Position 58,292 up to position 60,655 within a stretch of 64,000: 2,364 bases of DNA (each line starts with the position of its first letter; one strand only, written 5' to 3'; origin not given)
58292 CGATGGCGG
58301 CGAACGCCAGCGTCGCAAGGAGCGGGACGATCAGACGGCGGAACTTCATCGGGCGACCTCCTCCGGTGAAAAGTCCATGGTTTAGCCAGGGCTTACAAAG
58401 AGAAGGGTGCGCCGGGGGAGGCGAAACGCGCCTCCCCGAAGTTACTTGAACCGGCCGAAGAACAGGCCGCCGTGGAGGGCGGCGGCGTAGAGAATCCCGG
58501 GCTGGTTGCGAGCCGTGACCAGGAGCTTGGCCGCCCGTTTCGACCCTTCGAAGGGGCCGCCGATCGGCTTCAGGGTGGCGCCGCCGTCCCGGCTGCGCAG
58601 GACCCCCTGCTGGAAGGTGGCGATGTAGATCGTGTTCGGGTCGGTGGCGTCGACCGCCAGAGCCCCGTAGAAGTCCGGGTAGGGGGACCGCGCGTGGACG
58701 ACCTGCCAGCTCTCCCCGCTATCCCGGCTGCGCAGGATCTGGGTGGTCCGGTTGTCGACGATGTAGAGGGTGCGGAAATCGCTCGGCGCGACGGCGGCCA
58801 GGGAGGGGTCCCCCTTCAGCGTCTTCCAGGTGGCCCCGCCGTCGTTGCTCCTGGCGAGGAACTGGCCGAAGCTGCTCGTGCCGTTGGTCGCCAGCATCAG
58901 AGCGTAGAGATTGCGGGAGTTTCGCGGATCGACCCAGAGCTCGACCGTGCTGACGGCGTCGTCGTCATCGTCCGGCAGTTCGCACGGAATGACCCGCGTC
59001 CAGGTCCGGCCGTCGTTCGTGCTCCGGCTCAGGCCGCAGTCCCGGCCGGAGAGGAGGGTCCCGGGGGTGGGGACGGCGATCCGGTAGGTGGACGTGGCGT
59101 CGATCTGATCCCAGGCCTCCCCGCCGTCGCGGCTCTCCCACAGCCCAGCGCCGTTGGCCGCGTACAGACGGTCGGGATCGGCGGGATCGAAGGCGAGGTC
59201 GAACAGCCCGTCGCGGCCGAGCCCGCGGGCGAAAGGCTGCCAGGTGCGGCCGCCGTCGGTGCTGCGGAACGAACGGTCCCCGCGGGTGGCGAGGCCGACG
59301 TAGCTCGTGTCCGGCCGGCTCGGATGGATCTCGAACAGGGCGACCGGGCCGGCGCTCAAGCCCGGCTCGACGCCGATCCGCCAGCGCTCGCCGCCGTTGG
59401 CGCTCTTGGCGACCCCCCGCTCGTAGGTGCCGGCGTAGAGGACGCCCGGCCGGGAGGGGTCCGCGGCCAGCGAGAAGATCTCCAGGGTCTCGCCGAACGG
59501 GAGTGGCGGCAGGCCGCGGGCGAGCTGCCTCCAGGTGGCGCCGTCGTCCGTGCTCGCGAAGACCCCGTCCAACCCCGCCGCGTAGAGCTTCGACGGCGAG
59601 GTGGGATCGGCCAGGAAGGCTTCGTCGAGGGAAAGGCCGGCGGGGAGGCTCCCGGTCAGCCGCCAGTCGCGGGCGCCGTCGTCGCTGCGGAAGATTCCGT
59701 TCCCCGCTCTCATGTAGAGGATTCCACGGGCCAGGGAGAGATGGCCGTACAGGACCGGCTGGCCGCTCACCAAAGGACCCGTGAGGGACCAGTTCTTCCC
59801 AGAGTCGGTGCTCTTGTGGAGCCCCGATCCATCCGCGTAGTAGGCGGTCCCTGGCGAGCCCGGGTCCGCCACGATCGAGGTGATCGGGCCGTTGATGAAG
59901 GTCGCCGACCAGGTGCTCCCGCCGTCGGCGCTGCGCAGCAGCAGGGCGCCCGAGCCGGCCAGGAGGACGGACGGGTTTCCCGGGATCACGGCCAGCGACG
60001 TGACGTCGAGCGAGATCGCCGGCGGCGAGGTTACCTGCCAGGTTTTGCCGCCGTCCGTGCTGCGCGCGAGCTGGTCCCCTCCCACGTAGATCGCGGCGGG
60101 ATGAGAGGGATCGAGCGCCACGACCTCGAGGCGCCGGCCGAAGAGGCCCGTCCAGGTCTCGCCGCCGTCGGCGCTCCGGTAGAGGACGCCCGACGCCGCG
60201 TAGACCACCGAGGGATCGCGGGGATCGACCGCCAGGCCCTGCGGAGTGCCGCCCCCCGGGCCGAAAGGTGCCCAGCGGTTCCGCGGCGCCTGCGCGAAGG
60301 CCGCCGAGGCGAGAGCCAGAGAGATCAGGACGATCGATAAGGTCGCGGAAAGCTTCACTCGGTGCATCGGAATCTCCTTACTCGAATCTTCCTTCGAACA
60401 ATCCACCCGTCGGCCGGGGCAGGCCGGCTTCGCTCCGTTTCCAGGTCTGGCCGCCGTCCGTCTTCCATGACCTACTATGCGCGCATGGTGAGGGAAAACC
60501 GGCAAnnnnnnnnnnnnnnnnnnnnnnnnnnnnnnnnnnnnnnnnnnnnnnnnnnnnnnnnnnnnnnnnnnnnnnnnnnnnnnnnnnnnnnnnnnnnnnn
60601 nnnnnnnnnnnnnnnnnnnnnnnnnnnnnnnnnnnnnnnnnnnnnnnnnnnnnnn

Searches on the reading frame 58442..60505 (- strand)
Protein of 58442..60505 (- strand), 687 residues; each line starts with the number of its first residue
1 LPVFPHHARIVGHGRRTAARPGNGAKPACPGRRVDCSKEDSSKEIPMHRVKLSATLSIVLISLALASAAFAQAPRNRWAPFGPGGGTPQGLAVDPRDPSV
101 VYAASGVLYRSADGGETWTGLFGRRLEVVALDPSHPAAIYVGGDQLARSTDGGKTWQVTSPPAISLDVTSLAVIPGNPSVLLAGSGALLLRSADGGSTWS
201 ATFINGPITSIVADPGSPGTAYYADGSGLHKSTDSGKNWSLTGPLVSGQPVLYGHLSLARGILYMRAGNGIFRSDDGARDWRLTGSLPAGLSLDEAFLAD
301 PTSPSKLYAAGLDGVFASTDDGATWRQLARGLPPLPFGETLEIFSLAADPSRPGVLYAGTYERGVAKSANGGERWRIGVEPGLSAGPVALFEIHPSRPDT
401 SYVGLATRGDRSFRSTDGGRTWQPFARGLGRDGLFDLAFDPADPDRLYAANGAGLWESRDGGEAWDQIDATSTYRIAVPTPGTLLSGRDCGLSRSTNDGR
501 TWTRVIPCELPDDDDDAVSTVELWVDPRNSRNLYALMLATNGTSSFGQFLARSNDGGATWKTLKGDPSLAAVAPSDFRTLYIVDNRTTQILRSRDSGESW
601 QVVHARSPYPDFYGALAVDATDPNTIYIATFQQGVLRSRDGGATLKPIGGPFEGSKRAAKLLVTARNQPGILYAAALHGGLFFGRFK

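Call 6: search_protein_families(library=pfam, proteins=[window:58442-60505:-], max_evalue=0.01)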
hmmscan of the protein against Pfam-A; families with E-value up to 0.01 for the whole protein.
window:58442-60505:- (687 aa): 7 families
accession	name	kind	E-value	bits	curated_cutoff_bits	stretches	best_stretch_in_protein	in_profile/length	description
PF15902.12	Sortilin-Vps10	-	3e-26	92.6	33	2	550-648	3-112/446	Sortilin, neurotensin receptor 3,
PF14870.12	PSII_BNR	-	1.1e-15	58.2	27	1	144-239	38-137/303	Photosynthesis system II assembly factor YCF48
PF02012.26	BNR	-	9.8e-15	52.6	27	0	413-424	1-12/12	BNR/Asp-box repeat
PF19755.4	DUF6242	-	1.1e-06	29.1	29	0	530-600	153-217/217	Domain of unknown function (DUF6242)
PF13088.12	BNR_2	-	7.3e-06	26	31.4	0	542-605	132-203/277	BNR repeat-like domain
PF10647.15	Gmad1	-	0.00011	22.6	20.5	0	212-252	209-250/251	Lipoprotein LpqB beta-propeller domain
PF21471.3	Reelin_subrepeat-B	-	0.00055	20.1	27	0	546-590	58-77/127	Reelin subrepeat B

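Call 61: search_protein_families(library=ncbifam, proteins=[window:58442-60505:-], max_evalue=0.1)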
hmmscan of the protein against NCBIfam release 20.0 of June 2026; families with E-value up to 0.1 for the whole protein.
window:58442-60505:- (687 aa): 3 families
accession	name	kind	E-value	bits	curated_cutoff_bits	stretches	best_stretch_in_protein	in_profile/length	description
NF045728.1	glycosyl_F510_1955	equivalog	7e-64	215.4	175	7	138-253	106-223/246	F510_1955 family glycosylhydrolase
NF010237.0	PRK13684.1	equivalog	3e-14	52.8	326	3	141-240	62-165/334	photosynthesis system II assembly factor Ycf48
NF047818.1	LIC11996_lipo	equivalog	0.079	12.1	350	0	500-544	73-118/422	LIC11996 family lipoprotein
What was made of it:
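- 58442..60505 (-): BNR/Sortilin-type beta-propeller gene. Its 3' end is the template of the remnant. Calls 6 and 61.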
